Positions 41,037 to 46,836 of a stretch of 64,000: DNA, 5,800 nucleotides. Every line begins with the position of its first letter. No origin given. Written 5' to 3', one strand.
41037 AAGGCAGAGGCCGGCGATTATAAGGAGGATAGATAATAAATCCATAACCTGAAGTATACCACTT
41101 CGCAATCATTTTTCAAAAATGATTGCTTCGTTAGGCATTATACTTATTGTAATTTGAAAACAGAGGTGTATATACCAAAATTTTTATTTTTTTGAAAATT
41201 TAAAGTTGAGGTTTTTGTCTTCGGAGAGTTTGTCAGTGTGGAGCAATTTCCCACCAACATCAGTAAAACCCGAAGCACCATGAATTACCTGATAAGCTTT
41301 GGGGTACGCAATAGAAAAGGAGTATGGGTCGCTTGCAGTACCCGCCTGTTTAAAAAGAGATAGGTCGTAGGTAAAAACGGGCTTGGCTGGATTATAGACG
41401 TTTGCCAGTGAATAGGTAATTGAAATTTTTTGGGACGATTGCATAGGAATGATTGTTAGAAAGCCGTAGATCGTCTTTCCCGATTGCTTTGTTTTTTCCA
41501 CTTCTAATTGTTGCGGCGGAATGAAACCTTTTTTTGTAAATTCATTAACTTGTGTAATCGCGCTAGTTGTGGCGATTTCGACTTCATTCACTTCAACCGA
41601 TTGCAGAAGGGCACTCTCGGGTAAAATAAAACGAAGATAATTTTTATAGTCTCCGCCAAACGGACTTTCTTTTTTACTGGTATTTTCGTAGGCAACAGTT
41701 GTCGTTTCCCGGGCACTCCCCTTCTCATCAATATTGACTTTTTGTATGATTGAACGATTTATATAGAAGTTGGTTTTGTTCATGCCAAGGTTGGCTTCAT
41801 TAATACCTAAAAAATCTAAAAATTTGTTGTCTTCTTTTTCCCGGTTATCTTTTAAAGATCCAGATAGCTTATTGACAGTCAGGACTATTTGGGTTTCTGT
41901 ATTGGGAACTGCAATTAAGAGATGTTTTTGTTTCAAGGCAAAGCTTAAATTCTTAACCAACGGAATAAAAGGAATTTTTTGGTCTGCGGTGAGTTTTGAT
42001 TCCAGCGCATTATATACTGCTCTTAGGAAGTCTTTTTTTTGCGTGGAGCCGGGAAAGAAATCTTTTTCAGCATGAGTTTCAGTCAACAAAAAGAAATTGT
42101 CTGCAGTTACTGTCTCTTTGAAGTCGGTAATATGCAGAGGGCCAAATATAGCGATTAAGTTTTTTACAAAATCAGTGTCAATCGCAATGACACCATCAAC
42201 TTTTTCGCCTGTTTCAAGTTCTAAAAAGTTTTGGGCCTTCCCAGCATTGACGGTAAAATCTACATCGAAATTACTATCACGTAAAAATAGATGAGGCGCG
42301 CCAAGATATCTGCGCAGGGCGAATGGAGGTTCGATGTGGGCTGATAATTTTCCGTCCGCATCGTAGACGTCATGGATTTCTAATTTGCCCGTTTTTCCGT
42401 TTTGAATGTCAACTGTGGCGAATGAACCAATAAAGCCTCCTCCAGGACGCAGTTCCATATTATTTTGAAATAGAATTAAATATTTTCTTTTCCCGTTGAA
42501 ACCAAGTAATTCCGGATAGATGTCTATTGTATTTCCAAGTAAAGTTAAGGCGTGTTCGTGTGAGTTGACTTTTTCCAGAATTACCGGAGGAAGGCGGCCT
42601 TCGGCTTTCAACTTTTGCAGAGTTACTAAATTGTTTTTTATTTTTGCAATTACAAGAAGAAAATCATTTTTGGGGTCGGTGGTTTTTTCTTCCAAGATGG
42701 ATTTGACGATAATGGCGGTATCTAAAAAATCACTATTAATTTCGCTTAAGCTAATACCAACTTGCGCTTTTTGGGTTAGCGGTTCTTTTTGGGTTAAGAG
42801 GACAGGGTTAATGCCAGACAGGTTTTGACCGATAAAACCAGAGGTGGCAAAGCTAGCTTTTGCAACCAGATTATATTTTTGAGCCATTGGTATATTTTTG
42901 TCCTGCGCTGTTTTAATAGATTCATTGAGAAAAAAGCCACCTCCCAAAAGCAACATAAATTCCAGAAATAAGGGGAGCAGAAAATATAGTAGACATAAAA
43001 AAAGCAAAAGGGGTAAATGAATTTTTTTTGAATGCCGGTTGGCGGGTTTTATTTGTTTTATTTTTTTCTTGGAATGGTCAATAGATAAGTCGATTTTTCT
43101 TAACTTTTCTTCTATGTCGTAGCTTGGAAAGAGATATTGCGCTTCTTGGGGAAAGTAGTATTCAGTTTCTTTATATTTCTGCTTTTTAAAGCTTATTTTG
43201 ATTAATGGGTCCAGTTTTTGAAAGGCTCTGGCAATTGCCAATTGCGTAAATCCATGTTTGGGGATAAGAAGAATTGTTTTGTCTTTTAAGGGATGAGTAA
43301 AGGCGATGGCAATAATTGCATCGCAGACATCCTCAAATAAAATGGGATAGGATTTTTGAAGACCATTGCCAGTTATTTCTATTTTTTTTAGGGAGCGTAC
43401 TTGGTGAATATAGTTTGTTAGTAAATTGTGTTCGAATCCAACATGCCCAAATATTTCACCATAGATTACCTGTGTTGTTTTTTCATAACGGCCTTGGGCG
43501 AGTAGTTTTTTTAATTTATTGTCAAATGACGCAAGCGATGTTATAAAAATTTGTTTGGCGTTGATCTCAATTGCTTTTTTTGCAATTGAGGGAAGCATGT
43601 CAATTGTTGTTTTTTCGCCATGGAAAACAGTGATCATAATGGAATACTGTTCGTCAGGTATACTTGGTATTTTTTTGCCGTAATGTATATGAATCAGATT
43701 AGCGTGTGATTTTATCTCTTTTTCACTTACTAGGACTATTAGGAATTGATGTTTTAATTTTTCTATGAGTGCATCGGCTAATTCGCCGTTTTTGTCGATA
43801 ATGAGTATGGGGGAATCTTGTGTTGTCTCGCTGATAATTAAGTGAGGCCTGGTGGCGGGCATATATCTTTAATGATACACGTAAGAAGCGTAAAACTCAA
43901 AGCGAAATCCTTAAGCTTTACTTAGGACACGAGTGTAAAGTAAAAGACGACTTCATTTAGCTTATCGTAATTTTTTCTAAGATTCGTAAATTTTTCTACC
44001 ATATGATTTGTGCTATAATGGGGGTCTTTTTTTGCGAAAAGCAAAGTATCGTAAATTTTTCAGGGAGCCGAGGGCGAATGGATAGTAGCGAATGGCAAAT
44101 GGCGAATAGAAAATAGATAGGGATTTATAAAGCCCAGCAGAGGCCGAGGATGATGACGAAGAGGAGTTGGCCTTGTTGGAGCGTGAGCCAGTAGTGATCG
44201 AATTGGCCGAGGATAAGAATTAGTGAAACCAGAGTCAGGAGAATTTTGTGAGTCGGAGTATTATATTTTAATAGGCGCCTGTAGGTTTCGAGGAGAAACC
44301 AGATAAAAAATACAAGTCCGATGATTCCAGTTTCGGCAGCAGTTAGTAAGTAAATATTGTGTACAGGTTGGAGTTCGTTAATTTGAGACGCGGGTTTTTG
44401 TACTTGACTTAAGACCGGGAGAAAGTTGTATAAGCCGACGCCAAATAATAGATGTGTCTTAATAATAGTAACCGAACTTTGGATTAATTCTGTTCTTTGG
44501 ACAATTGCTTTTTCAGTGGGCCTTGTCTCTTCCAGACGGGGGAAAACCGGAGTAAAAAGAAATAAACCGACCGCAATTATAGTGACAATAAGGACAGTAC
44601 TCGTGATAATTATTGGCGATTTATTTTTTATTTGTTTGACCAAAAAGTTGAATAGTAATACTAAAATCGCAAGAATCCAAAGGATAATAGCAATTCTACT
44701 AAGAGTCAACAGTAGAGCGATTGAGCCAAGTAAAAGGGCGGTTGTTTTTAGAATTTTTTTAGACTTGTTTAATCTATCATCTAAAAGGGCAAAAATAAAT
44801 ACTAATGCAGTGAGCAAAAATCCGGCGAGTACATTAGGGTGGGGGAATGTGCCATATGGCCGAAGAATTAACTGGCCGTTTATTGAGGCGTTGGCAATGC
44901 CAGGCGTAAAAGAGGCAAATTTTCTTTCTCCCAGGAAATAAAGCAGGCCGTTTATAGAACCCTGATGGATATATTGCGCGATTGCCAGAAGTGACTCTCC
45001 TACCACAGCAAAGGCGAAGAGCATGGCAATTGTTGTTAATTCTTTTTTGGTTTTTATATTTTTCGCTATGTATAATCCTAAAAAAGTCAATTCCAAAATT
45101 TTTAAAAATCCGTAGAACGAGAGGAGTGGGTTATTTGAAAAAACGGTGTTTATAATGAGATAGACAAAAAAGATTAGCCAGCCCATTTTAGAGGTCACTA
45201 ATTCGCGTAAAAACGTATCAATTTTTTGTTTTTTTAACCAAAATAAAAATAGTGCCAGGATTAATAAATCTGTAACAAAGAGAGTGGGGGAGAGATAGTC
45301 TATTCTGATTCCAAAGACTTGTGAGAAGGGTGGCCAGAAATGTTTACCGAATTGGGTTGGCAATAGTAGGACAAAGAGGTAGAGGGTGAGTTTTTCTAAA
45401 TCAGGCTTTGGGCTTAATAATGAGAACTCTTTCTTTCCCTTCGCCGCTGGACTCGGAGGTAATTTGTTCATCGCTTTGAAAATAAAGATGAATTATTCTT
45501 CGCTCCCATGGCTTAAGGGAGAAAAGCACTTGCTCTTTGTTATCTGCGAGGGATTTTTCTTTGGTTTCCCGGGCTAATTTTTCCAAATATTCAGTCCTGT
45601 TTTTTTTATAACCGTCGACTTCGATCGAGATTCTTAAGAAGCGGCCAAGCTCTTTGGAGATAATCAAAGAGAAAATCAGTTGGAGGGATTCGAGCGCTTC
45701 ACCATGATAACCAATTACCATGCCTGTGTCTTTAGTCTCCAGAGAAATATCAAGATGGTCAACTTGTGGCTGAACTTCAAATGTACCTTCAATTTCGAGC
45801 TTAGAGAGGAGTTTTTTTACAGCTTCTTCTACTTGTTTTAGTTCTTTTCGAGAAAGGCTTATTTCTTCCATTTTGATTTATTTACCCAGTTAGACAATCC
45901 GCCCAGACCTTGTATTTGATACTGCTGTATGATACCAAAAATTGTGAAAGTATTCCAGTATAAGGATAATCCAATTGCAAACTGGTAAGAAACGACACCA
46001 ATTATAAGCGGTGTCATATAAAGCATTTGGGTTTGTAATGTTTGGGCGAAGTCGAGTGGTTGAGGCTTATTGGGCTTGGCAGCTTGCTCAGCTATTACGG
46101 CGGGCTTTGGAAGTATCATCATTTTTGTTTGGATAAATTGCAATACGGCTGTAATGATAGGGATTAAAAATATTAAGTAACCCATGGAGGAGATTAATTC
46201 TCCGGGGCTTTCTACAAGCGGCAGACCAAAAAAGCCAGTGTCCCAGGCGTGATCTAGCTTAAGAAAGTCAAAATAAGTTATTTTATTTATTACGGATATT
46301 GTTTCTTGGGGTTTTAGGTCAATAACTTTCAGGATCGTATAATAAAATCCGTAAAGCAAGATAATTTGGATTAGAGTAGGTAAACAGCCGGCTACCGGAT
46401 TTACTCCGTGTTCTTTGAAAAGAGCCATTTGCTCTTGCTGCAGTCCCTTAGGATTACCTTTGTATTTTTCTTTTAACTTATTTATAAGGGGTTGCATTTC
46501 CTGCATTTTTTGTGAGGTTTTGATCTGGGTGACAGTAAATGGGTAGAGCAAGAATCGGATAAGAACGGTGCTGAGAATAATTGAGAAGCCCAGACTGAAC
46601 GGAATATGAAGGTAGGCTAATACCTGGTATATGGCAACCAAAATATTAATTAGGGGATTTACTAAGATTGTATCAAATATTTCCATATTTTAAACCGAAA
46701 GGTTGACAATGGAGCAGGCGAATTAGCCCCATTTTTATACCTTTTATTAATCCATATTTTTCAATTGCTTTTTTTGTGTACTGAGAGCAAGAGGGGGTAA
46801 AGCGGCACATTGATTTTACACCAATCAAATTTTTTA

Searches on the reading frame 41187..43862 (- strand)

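Call 50: search_protein_families(library=pfam, proteins=[window:41187-43862:-], max_evalue=0.01)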
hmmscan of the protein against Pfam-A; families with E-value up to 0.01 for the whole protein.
window:41187-43862:- (892 aa): 1 family
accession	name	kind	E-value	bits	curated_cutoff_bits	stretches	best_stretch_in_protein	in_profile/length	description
PF13196.11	DUF4012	-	3.5e-27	96.1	28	1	456-594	1-139/144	Protein of unknown function (DUF4012)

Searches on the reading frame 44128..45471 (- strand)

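Call 50: search_protein_families(library=pfam, proteins=[window:44128-45471:-], max_evalue=0.01)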
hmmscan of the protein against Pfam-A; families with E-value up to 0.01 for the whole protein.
window:44128-45471:- (448 aa): 1 family
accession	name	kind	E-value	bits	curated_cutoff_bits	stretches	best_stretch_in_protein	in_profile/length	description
PF04932.20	Wzy_C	-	1.4e-19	70.7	31.7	1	245-390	2-149/149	O-Antigen ligase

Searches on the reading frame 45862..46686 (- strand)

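Call 50: search_protein_families(library=pfam, proteins=[window:45862-46686:-], max_evalue=0.01)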
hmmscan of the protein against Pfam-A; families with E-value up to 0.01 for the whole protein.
window:45862-46686:- (275 aa): 1 family
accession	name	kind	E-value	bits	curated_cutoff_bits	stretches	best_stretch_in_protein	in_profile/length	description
PF02096.25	60KD_IMP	-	6.4e-46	156.7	35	1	33-259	2-162/163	60Kd inner membrane protein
